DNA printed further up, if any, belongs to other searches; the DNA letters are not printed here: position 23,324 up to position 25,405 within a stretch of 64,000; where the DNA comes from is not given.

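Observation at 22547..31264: Candidate branched-chain 3,6-dideoxyhexose (yersiniose-like) pathway lacking an obvious E3 reductase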

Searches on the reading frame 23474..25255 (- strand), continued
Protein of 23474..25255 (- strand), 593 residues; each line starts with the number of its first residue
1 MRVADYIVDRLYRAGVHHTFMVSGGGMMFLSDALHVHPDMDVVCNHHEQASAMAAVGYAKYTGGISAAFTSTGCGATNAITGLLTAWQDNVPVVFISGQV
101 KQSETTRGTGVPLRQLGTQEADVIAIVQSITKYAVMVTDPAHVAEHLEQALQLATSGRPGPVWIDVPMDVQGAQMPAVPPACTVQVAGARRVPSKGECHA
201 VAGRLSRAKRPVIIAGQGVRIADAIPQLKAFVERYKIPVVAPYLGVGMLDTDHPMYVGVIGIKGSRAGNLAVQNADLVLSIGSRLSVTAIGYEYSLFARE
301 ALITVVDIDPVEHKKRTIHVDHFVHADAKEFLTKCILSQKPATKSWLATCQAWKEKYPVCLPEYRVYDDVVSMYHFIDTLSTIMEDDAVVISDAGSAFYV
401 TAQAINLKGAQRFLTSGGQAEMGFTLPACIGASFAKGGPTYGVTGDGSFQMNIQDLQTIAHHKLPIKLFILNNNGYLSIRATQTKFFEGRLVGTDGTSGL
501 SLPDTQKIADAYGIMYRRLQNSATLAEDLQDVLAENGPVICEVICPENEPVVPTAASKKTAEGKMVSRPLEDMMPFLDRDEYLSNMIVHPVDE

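Call 64: search_protein_families(library=pfam, proteins=[L021:8341-8895:+, L021:8943-9968:+, L021:11868-12905:+, L021:13036-14154:+, L030:4595-5593:+, L030:11772-12755:+, L030:12763-13722:+, L021:4241-4972:+], max_evalue=0.00001)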
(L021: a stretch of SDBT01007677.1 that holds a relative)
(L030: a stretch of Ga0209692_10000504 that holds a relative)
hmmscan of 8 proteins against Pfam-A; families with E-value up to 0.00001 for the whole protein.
L021:8341-8895:+ (184 aa): 1 family
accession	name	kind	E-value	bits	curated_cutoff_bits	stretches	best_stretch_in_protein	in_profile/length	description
PF00456.26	Transketolase_N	-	8.3e-20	71.5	22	1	33-176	20-175/334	Transketolase, thiamine diphosphate binding domain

L021:8943-9968:+ (341 aa): 1 family
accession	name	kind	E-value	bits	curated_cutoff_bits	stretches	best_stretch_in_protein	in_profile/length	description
PF02548.21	Pantoate_transf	-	6e-87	291.8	28.7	1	34-267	1-234/259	Ketopantoate hydroxymethyltransferase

L021:11868-12905:+ (345 aa): 5 families
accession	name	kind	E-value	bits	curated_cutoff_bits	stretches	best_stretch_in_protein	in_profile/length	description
PF01370.27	Epimerase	-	1.7e-36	126.3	20.9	1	29-274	1-240/240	NAD dependent epimerase/dehydratase family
PF16363.11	GDP_Man_Dehyd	-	7.4e-32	111.5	27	1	30-338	1-331/332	GDP-mannose 4,6 dehydratase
PF07993.18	NAD_binding_4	-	1.9e-11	44.1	20.1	1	99-207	89-204/258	Male sterility protein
PF01073.25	3Beta_HSD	-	2.1e-08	34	22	1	31-190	2-156/280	3-beta hydroxysteroid dehydrogenase/isomerase family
PF02719.21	Polysacc_synt_2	-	6.2e-08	32.6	20.2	1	29-149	1-128/293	Polysaccharide biosynthesis protein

L021:13036-14154:+ (372 aa): 2 families
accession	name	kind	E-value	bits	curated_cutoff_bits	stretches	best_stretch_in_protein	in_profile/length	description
PF00535.33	Glycos_transf_2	-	1.4e-26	93.9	23.3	1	17-189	1-167/168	Glycosyl transferase family 2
PF13641.12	Glyco_tranf_2_3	-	3.7e-17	63.5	27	1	14-213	1-199/230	Glycosyltransferase like family 2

L030:4595-5593:+ (332 aa): 3 families
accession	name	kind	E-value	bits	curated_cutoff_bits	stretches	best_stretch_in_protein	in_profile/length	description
PF00111.32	Fer2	-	5.2e-16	58.8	21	1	8-83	2-76/77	2Fe-2S iron-sulfur cluster binding domain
PF00175.26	NAD_binding_1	-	7.8e-16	59.1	22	1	209-310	1-108/109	Oxidoreductase NAD-binding domain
PF00970.30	FAD_binding_6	-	3.7e-15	56.5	21.1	1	107-198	2-97/99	Oxidoreductase FAD-binding domain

L030:11772-12755:+ (327 aa): 6 families
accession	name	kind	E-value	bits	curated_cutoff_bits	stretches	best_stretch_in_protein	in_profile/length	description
PF01370.27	Epimerase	-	2.1e-32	112.9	20.9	1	7-250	2-240/240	NAD dependent epimerase/dehydratase family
PF16363.11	GDP_Man_Dehyd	-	2.1e-21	77.2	27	1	7-314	1-331/332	GDP-mannose 4,6 dehydratase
PF01073.25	3Beta_HSD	-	4e-14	52.7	22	1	8-165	2-157/280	3-beta hydroxysteroid dehydrogenase/isomerase family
PF07993.18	NAD_binding_4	-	3.4e-11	43.2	20.1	0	8-40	1-34/258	Male sterility protein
PF02719.21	Polysacc_synt_2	-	5.3e-07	29.5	20.2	0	7-124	2-131/293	Polysaccharide biosynthesis protein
PF13460.12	NAD_binding_10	-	5.7e-07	30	27.2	1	10-125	1-102/184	NAD(P)H-binding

L030:12763-13722:+ (319 aa): 1 family
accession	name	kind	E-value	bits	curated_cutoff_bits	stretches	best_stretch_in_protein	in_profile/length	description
PF00535.33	Glycos_transf_2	-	2.9e-11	44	23.3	1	6-139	2-125/168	Glycosyl transferase family 2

L021:4241-4972:+ (243 aa): 3 families
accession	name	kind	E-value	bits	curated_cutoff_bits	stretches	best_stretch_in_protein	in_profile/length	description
PF00175.26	NAD_binding_1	-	1.6e-09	38.8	22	1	117-222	1-106/109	Oxidoreductase NAD-binding domain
PF08022.18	FAD_binding_8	-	7.1e-06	26.5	22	0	11-93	6-85/109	FAD-binding domain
PF08030.17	NAD_binding_6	-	9.1e-06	26.3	22.2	0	113-155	2-49/156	Ferric reductase NAD binding domain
